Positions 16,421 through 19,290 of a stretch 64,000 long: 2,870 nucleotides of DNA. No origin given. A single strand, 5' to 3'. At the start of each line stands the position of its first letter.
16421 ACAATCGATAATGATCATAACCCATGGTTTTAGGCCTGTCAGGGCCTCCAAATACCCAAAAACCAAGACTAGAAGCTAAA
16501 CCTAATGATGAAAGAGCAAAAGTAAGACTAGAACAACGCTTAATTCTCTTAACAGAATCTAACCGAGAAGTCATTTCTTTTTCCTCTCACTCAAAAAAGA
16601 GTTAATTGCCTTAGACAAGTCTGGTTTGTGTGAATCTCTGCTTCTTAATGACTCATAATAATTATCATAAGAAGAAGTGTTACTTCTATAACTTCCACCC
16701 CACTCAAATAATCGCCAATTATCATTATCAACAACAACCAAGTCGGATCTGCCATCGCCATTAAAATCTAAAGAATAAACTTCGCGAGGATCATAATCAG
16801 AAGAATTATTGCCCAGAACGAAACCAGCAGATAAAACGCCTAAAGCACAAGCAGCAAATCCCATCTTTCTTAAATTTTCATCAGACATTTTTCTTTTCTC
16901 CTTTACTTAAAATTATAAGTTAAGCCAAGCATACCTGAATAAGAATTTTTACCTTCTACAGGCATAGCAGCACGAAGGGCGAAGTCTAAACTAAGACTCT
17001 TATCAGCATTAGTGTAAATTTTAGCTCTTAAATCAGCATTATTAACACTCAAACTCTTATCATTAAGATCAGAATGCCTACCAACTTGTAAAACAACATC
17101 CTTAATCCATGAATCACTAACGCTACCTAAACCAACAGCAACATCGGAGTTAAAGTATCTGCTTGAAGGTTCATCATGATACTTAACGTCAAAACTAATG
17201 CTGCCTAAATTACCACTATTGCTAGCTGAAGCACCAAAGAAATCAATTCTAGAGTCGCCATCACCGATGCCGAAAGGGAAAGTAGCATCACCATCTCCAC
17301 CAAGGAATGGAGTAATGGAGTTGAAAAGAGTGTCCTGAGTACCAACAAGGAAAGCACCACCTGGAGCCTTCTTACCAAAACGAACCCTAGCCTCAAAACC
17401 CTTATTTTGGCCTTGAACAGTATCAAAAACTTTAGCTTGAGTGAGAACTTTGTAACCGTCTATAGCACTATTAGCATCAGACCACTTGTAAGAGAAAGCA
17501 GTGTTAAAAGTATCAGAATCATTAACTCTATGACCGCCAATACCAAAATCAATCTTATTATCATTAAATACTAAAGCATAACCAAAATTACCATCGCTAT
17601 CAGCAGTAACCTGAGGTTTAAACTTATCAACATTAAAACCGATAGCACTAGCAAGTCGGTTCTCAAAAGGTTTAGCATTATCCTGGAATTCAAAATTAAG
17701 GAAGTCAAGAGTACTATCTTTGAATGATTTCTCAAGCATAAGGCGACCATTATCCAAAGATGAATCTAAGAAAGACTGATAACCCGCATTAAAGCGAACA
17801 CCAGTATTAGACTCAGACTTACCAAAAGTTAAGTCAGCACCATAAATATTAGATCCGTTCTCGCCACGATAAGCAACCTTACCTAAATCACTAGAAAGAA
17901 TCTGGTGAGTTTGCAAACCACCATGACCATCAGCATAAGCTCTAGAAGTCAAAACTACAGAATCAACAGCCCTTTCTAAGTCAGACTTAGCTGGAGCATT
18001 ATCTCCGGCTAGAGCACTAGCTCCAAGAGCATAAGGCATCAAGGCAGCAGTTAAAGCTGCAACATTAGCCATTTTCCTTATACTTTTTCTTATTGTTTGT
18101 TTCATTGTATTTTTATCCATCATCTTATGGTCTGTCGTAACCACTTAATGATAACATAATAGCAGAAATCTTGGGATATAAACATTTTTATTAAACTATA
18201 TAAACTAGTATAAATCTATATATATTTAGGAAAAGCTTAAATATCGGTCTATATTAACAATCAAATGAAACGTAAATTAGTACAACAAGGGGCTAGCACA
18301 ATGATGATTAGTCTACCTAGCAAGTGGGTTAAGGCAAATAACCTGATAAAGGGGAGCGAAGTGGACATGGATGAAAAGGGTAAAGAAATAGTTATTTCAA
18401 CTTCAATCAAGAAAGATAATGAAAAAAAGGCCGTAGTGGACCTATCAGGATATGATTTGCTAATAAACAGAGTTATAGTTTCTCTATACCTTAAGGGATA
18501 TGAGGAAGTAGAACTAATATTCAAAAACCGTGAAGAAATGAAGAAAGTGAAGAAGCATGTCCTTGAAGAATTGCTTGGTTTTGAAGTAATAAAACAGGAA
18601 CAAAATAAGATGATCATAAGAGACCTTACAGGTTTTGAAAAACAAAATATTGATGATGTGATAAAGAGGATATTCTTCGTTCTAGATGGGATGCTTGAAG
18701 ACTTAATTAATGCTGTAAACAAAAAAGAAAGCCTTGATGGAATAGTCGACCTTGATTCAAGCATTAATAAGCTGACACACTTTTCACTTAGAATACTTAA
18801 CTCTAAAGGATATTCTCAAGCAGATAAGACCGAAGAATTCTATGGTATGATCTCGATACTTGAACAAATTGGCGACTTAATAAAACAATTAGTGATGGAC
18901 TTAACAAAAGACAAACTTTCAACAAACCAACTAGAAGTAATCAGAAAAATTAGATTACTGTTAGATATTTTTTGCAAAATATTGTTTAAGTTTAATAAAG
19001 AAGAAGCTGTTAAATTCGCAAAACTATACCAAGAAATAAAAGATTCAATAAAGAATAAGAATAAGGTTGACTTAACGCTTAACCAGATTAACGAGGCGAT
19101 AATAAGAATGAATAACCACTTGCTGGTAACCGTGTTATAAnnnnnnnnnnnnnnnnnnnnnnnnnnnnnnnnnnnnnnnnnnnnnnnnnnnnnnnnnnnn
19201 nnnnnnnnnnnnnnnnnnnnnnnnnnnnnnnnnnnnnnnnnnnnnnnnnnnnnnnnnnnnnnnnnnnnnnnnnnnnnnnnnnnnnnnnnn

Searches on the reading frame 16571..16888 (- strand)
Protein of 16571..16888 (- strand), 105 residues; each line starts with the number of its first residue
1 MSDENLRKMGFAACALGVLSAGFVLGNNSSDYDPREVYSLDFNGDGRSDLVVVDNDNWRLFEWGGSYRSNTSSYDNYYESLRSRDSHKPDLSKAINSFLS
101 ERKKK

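Call 82: search_protein_families(library=pfam, proteins=[window:16571-16888:-], max_evalue=0.1)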
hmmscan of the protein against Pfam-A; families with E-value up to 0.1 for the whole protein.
window:16571-16888:- (105 aa): 2 families
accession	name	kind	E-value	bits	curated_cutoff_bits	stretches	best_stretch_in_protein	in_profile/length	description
PF13517.12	FG-GAP_3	-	8.3e-05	23.6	26.9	1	41-67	1-29/61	FG-GAP-like repeat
PF01839.29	FG-GAP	-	0.0013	19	22.1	1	39-52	7-20/37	FG-GAP repeat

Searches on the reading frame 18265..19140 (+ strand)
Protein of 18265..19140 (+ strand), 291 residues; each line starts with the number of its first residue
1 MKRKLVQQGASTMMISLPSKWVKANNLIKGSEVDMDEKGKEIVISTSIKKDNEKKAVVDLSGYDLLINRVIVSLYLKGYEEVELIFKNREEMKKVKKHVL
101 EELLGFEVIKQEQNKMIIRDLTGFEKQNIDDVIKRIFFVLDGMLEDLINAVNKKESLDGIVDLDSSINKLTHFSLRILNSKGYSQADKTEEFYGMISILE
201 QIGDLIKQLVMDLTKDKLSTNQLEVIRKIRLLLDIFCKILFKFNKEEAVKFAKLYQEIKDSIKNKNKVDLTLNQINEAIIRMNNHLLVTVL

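Call 82: search_protein_families(library=pfam, proteins=[window:18265-19140:+], max_evalue=0.1)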
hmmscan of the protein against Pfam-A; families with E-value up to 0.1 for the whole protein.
window:18265-19140:+ (291 aa): 3 families
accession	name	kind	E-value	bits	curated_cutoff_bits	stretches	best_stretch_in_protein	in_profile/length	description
PF04014.23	MazE_antitoxin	-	1.5e-05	25.3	24.7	1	8-49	3-42/48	Antidote-toxin recognition MazE, bacterial antitoxin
PF11728.13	ArAE_1_C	-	0.0044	17.5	22.4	0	220-284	76-135/166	Putative aromatic acid exporter C-terminal domain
PF01895.24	PhoU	-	0.016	16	23.5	1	135-210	3-86/89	PhoU domain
